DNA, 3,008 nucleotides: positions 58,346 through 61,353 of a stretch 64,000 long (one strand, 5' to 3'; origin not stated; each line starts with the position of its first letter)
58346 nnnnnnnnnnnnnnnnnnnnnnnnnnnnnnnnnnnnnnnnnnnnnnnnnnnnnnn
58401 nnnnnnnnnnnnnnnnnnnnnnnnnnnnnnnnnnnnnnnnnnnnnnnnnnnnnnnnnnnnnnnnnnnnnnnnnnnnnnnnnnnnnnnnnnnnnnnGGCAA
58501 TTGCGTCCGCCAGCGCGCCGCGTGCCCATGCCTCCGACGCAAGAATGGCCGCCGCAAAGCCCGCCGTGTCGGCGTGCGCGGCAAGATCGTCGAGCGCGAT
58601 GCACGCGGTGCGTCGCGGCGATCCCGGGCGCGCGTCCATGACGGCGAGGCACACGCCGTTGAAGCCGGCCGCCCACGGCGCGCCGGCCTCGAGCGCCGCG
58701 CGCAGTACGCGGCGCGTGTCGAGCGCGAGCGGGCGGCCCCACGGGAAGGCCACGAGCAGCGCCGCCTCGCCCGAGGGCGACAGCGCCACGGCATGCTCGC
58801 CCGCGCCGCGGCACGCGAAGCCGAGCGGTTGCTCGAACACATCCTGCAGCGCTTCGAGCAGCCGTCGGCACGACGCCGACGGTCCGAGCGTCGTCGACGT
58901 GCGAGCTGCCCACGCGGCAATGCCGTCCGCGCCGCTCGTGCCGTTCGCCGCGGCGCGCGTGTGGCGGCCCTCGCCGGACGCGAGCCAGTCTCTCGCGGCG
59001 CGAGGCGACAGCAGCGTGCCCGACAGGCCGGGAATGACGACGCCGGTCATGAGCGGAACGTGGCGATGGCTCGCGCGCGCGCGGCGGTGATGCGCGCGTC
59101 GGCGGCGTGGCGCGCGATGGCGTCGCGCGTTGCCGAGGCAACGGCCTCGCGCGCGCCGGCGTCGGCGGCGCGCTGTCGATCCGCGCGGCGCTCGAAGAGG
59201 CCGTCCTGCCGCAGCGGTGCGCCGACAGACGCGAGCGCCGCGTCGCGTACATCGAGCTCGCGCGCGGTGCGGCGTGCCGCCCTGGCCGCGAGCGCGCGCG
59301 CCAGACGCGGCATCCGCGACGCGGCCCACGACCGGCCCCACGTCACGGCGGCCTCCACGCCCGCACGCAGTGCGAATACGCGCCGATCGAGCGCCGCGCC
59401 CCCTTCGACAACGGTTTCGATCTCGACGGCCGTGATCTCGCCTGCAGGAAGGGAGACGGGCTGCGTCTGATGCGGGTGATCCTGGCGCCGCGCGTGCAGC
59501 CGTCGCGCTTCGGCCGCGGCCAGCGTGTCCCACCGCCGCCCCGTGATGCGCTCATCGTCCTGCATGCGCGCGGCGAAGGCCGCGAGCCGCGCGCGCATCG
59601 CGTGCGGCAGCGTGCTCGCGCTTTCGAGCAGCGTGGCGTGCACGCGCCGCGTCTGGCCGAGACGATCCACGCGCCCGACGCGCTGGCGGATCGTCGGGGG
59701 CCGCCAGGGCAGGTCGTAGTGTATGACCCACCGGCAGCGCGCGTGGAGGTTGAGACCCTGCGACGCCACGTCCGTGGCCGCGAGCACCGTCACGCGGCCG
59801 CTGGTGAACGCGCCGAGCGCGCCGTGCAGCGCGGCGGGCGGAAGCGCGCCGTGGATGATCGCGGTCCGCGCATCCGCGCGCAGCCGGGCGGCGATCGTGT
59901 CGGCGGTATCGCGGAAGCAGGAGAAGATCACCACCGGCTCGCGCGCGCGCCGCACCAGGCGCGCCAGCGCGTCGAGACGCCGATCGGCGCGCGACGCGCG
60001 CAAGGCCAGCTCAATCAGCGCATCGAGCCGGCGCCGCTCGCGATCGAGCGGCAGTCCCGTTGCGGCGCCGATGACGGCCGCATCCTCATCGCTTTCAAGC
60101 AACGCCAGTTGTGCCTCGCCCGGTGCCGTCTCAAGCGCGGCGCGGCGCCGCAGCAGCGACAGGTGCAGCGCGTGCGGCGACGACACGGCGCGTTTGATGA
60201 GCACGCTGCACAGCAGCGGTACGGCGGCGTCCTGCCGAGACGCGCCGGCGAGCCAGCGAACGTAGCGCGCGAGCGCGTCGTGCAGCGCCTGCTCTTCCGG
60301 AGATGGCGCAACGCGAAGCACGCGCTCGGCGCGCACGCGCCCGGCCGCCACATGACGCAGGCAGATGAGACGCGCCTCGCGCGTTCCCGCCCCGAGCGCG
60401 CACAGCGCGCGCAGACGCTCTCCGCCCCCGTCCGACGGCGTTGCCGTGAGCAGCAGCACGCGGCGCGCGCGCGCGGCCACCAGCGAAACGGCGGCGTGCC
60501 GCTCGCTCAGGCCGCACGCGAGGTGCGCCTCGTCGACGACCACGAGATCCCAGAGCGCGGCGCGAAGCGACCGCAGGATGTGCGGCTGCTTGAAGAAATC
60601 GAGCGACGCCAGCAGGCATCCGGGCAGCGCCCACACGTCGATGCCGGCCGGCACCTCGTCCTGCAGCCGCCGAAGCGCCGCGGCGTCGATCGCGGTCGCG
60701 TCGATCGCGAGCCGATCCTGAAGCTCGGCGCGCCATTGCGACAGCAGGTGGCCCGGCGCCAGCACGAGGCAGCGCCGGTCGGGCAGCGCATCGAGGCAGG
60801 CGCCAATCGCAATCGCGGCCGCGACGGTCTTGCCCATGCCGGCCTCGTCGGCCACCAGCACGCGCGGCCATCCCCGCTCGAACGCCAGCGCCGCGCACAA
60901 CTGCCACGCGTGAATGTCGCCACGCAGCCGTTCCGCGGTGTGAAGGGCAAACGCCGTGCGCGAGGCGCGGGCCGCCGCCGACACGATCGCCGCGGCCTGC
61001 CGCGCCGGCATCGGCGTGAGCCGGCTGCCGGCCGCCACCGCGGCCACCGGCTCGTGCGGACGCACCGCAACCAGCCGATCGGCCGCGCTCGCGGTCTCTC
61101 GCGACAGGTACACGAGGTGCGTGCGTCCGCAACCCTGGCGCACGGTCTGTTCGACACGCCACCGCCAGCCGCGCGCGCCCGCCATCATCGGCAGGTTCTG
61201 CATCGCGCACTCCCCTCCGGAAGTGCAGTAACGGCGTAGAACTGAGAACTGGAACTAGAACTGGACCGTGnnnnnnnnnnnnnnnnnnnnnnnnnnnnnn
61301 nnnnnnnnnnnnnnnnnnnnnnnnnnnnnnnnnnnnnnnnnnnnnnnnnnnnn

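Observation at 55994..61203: Stand-alone, translationally coupled SNF2-type helicase plus PglX/Eco57I-type adenine methyltransferase pair with no nuclease or other BREX/DISARM/R-M partners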

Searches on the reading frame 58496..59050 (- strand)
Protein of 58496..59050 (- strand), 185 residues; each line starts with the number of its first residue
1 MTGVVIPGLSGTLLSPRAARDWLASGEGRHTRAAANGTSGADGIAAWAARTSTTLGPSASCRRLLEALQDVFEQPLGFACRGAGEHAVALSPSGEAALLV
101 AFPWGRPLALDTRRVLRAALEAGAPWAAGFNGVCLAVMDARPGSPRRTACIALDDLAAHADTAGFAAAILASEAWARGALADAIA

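Call 79: search_solved_structures(query=A3, max_evalue=10)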
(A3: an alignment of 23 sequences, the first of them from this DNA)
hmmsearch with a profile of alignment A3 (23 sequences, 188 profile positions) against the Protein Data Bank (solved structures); distinct sequences matched with E-value up to 10: 0.

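Call 80: search_protein_families(library=pfam, alignment_id=A3, max_evalue=1)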
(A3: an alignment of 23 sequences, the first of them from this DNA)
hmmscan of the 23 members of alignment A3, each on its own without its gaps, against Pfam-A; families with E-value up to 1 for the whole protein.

A. member 1, seq(185 aa): 0 families

B. families by the number of members that match (of 23 scanned): 5 families
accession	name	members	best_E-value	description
PF13450.12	NAD_binding_8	1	0.011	NAD(P)-binding Rossmann-like domain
PF20464.3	MmeI_N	1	0.11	MmeI, N-terminal domain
PF13653.12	GDPD_2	1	0.19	Glycerophosphoryl diester phosphodiesterase family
PF06433.17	Me-amine-dh_H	1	0.2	Methylamine dehydrogenase heavy chain (MADH)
PF12840.13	HTH_20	1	0.35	Helix-turn-helix domain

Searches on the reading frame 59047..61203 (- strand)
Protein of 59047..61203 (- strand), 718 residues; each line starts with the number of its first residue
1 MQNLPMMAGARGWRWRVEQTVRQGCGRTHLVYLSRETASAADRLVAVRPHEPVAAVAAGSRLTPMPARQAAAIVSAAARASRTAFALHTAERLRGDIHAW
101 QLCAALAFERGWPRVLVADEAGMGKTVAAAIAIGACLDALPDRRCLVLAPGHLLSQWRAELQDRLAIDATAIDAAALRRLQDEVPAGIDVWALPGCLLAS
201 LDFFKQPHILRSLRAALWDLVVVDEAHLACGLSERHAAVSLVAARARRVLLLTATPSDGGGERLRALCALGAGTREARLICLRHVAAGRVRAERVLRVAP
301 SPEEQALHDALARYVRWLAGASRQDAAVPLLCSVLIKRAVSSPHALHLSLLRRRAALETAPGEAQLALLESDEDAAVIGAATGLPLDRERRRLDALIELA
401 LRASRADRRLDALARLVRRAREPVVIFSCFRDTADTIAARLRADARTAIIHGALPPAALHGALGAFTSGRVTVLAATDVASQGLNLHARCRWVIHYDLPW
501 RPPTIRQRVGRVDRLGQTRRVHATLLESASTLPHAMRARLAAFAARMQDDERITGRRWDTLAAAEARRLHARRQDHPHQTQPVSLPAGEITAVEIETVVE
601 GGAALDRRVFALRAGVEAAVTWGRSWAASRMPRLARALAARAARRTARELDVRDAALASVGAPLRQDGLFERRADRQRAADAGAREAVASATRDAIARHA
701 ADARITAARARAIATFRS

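Call 6: search_protein_families(library=pfam, proteins=[window:59047-61203:-], max_evalue=0.1)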
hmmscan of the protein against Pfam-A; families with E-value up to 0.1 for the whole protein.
window:59047-61203:- (718 aa): 4 families
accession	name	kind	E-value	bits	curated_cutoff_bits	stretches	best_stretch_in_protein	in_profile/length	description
PF00271.37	Helicase_C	-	5.9e-17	62.3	23.5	1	410-516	3-110/110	Helicase conserved C-terminal domain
PF00176.29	SNF2-rel_dom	-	1.4e-08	34.6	24.9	1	112-264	17-171/290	SNF2-related domain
PF00270.35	DEAD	-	3.6e-08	33.8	26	1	114-257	16-161/167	DEAD/DEAH box helicase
PF04851.21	ResIII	-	7.1e-07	29.7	22.5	1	108-257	19-163/164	Type III restriction enzyme, res subunit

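Call 7: search_protein_families(library=padloc, proteins=[window:59047-61203:-], max_evalue=0.1)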
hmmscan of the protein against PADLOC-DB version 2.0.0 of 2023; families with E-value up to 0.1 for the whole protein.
window:59047-61203:- (718 aa): 41 families (the best 25 are shown)
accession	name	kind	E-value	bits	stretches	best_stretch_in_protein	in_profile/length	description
PDLC02621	DrmD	-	1e-42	144.4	1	114-520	140-628/1040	DrmD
PDLC02623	DrmD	-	2.3e-38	129.6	2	283-522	392-631/1040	DrmD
PDLC02500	BrxHI|BrxHII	-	2.5e-34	117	2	305-524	344-582/933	BrxHI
PDLC02504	BrxHI|BrxHII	-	4.4e-34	115.6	1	113-522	127-588/971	BrxHII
PDLC02843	DpdE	-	5.1e-33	112.1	2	95-257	157-298/1091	DpdE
PDLC00659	HmaA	-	9.7e-33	111.1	2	114-268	124-282/1176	SNF2 helicase / DEAD-box helicase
PDLC02572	DrmA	-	7.1e-29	98.4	1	114-519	137-625/1043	DrmA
PDLC02632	DrmD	-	1.2e-28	98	2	113-356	141-424/662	DrmD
PDLC02840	DpdE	-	2.5e-27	93.6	3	386-524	520-663/1091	DpdE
PDLC02619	DrmD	-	3.9e-24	82.8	2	471-523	490-541/872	DrmD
PDLC04556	PDC-M27C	-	1.4e-21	74.6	3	473-516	758-801/892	-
PDLC02193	PLD_Helicase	-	6.2e-21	72.3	2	470-525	753-807/905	-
PDLC02634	DrmD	-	3.7e-20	69.3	2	464-532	532-600/900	DrmD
PDLC02624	DrmD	-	8e-20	68.9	2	446-519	392-469/652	DrmD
PDLC02633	DrmD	-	1.4e-19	67.6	2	87-286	116-333/839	DrmD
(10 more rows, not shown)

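Call 8: search_protein_families(library=ncbifam, proteins=[window:59047-61203:-], max_evalue=0.1)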
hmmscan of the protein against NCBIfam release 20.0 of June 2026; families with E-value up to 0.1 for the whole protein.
window:59047-61203:- (718 aa): 23 families
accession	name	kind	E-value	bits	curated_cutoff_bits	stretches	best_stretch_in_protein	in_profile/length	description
NF038317.1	DISARM_DrmD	equivalog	7.7e-51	173.5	610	1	114-521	126-614/1021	DISARM system SNF2-like helicase DrmD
NF041062.1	DpdE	equivalog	2.4e-39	135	500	2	96-263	153-304/1048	protein DpdE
NF003426.0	PRK04914.1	equivalog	2.3e-34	118.8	576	2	106-261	164-321/959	RNA polymerase-associated protein RapA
NF042964.1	phospholipD_antiphage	equivalog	2.2e-29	102.4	1100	2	329-563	596-835/895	phospholipase D-like domain-containing anti-phage protein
NF038318.1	DISARM_DrmD_b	equivalog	3.2e-24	85.1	950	2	114-256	49-190/868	DISARM system SNF2-like helicase DrmD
NF053711.1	RNA_heli_RhlE1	exception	8e-13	47.9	750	1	410-519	232-342/434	RNA helicase RhlE1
NF008394.0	PRK11192.1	equivalog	2.2e-12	46.6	507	1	388-518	216-344/441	ATP-dependent RNA helicase SrmB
NF058637.1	helic_SCO1167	equivalog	3.7e-12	45.2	1200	2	410-529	768-888/932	SCO1167/SCO6262 family helicase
NF008744.0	PRK11776.1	equivalog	8.2e-11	41.1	524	1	403-518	223-339/460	ATP-dependent RNA helicase DbpA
NF053631.1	RNA_helic_CshA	equivalog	9.3e-11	41.2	646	1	403-519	218-335/434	degradosome RNA helicase CshA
NF053636.1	DDHlcsCsdAPsy1082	equivalog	1.7e-10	40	890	1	417-518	239-340/512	DEAD/DEAH box helicase CsdA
NF007882.0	PRK10590.1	equivalog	2.8e-10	39.7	743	1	413-518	236-342/456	ATP-dependent RNA helicase RhlE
NF053675.1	pilus_reg_Snf2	equivalog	1.3e-09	36.8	1100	2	412-522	865-979/1029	pilus expression-regulating Snf2 family helicase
NF003419.0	PRK04837.1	equivalog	1.2e-08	34.1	588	1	422-518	257-353/424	ATP-dependent RNA helicase RhlB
NF002340.1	PRK01297.1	equivalog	3.4e-08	32.7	564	1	416-518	243-346/372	ATP-dependent RNA helicase RhlB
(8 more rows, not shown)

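Call 11: find_encoding_contigs(protein=window:59047-61203:-, flank=10000, max_places=6)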
Protein window:59047-61203:- (718 aa): 3 contigs read that carry it; 3 places shown.
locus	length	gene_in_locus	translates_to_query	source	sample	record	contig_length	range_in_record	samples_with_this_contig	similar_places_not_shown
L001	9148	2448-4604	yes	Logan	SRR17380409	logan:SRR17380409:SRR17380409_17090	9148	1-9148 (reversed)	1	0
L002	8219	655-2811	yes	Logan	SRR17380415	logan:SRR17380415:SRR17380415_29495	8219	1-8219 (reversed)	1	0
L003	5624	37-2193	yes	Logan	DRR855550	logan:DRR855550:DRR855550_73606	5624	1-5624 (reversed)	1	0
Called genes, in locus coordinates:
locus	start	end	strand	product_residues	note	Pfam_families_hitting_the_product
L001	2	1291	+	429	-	?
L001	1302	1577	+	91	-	-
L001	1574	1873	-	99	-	PF00216:Bac_DNA_binding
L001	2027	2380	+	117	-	PF14489:QueF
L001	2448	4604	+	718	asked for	PF00176:SNF2-rel_dom, PF00270:DEAD, PF04851:ResIII (weak), PF00271:Helicase_C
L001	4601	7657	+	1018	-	PF02384:N6_Mtase, PF20473:MmeI_Mtase, PF07669:Eco57I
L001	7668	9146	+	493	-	?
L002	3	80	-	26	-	?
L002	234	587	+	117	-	PF14489:QueF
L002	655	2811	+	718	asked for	PF00176:SNF2-rel_dom, PF00270:DEAD, PF04851:ResIII (weak), PF00271:Helicase_C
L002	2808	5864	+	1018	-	PF02384:N6_Mtase, PF20473:MmeI_Mtase, PF07669:Eco57I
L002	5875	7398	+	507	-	PF12838:Fer4_7 (weak), PF13237:Fer4_10 (weak), PF13247:Fer4_11, PF25160:LdpA_Fe-S-bd (weak), PF00037:Fer4 (weak), PF12797:Fer4_2 (weak), PF12837:Fer4_6 (weak), PF03916:NrfD, +2 more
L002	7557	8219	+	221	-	?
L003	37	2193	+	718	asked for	PF00176:SNF2-rel_dom, PF00270:DEAD, PF04851:ResIII (weak), PF00271:Helicase_C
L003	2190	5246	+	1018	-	PF02384:N6_Mtase, PF20473:MmeI_Mtase, PF07669:Eco57I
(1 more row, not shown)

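Call 21: find_homologous_proteins(query=window:59047-61203:-)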
Query window:59047-61203:- (718 aa): 912 proteins with E <= 0.001 among 8000 candidates; the best 120 are listed.
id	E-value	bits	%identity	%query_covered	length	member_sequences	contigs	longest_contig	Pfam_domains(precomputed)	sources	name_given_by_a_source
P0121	0.0e+0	1500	100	100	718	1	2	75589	PF00270.36,PF00176.30,PF00271.38,PF04851.22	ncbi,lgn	-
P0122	1.1e-255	868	63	100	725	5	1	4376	PF00270.36,PF00176.30,PF00271.38,PF04851.22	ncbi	-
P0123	1.1e-252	859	64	100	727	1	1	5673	PF00270.36,PF00176.30,PF00271.38,PF04851.22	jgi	jgi:superfamily II DNA or RNA helicase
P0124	1.4e-250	852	64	100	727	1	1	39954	PF00270.36,PF00176.30,PF00271.38,PF04851.22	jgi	-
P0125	4.0e-248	843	64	93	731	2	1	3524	PF00270.36,PF00176.30,PF00271.38,PF04851.22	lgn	-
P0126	3.2e-246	837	61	100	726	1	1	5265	PF00270.36,PF00176.30,PF00271.38,PF04851.22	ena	-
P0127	2.0e-239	815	59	100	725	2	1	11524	PF00270.36,PF00176.30,PF00271.38,PF04851.22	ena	-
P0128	2.3e-227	775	57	100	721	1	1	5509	PF00270.36,PF00176.30,PF00271.38,PF04851.22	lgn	-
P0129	8.3e-227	773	59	99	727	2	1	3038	PF00270.36,PF00176.30,PF00271.38,PF04851.22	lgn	-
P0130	1.6e-224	766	57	100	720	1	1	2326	PF00270.36,PF00176.30,PF00271.38,PF04851.22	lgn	-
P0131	3.4e-221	755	56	100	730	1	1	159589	PF00270.36,PF00176.30,PF00271.38,PF04851.22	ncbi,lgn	ncbi:MAG: DEAD/DEAH box helicase [Vicinamibacterales bacterium]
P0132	8.8e-220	750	56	100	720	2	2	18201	PF00270.36,PF00176.30,PF00271.38,PF04851.22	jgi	-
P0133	9.7e-218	743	58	100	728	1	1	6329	PF00270.36,PF00176.30,PF00271.38,PF04851.22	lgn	-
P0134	6.6e-217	740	57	87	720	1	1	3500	PF00270.36,PF00176.30,PF00271.38,PF04851.22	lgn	-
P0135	4.9e-205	701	53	100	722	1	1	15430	PF00270.36,PF00176.30,PF00271.38,PF04851.22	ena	-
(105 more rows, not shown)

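Call 32: predict_structure(alignment_id=A2)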
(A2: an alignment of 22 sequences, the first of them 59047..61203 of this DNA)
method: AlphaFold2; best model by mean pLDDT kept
length: 718 residues; sequences in the alignment: 22
mean_pLDDT: 82.7   pTM: 0.81
mean pLDDT of the five models: 82.7, 81.8, 80.9, 79.2, 77.4
residues with pLDDT >= 90: 314; 70-90: 268; 50-70: 96; < 50: 40
segments of 3 or more residues with pLDDT < 50: 1-3, 41-52, 58-60, 362-373, 578-582
pLDDT, mean of each block of 10 residues (from residue 1): 53 64 57 60 48 50 62 71 89 89 95 93 90 95 94 88 94 89 84 93 89 87 92 87 95 82 88 82 73 87 95 92 75 89 92 84 37 65 89 97 95 93 90 92 92 83 89 87 72 86 78 72 89 85 81 79 93 62 64 91 88 90 93 94 95 90 56 79 91 95 92 80
secondary structure, 60 per line:
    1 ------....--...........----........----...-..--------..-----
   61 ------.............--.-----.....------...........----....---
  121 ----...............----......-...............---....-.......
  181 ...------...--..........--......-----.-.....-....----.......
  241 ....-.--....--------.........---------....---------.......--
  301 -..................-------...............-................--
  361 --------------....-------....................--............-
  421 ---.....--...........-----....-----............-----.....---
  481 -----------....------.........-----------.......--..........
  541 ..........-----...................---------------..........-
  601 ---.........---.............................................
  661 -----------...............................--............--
elements in order (helices of 4 or more, strands of 3 or more residues): E7-10 E13-23 E28-35 H67-79 H88-92 H99-109 E114-117 H125-139 E144-149 H151-165 E169-172 H174-183 E195-200 H201-204 H207-212 E220-224 H226-229 H234-244 E249-252 H261-269 E279-282 E292-298 H302-319 H327-341 H343-358 H375-378 H386-405 H408-419 E424-428 H431-441 E447-450 H456-467 E473-477 E492-495 H502-510 E522-528 H531-550 H556-574 E590-599 E604-612 H616-660 H672-702 E705-716

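Call 38: fold_search(model_id=the predicted structure, library=pdb)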
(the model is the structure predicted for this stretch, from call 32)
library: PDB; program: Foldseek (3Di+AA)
matches with E <= 10: 1487; with E <= 0.001: 833
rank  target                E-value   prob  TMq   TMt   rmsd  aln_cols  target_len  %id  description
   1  8t0l_F                5.4e-20  1.00  0.47  0.36  18.5       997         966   16  E. coli Sw2/Snf2 ATPase RapA bound to both ADP-AlF3 and reconstituted E. coli RNA polymerase post-termination complex  (released 2025-04-02)
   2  6bog_A                1.8e-19  1.00  0.40  0.32  14.0      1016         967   15  Crystal structure of RapA, a Swi2/Snf2 protein that recycles RNA polymerase during transcription (released 2017-12-13)
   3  8spg                  2.3e-19  1.00  0.38  0.33  19.2       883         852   16  Crystal structure of N-terminally truncated Escherichia coli RapA in complex with MgADP (released 2024-07-03)
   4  8so8                  1.6e-18  1.00  0.42  0.36  13.9       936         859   15  Crystal structure of an N-terminally truncated variant of Escherichia coli RapA (released 2024-07-03)
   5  9jnp_K                5.8e-17  1.00  0.45  0.70   7.4       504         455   18  Structure of isw1-nucleosome complex in ATP state (released 2025-04-09)
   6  6g7e                  6.4e-17  1.00  0.26  0.13  21.3       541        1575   16  Crystal structure of Chaetomium thermophilum Mot1 (E1434Q, 1837-1886 deletion mutant) (released 2018-10-17)
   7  8atf_G                9.6e-17  1.00  0.47  0.74   6.9       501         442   18  Nucleosome-bound Ino80 ATPase (released 2022-12-14)
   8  7zke_E                1.1e-16  1.00  0.46  0.21   7.7       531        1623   16  Mot1:TBP:DNA - pre-hydrolysis state (released 2023-04-26)
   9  9jao_C                1.5e-16  1.00  0.47  0.54   8.0       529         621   16  The structure of SMARCAD1 bound to the hexasome in the presence of ADP-BeFx (released 2025-04-30)
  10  8oo9_G                1.7e-16  1.00  0.48  0.77   7.1       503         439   17  CryoEM Structure INO80core Hexasome complex ATPase-DNA refinement state1 (released 2023-07-26)
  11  1wp9_A                2.0e-16  1.00  0.38  0.53   8.7       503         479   16  Crystal structure of Pyrococcus furiosus Hef helicase domain (released 2005-02-01)
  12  1wp9_C                2.3e-16  1.00  0.39  0.55   8.3       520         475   16  Crystal structure of Pyrococcus furiosus Hef helicase domain (released 2005-02-01)
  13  9gd1_W                2.7e-16  1.00  0.47  0.40  15.8       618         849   17  Structure of Chd1 bound to a hexasome-nucleosome complex with a dyad-to-dyad distance of 103 bp. (released 2024-09-18)
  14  5jch_A                2.8e-16  1.00  0.42  0.46  18.1       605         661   14  Crystal structure of chicken MDA5 with 5'p 10-mer dsRNA and ADP-Mg2+ at 2.95 A resolution (untwinned). (released 2016-06-01)
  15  9el5_A                3.3e-16  1.00  0.49  0.64   6.2       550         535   16  FANCM translocase domain bound to DNA (released 2025-06-18)
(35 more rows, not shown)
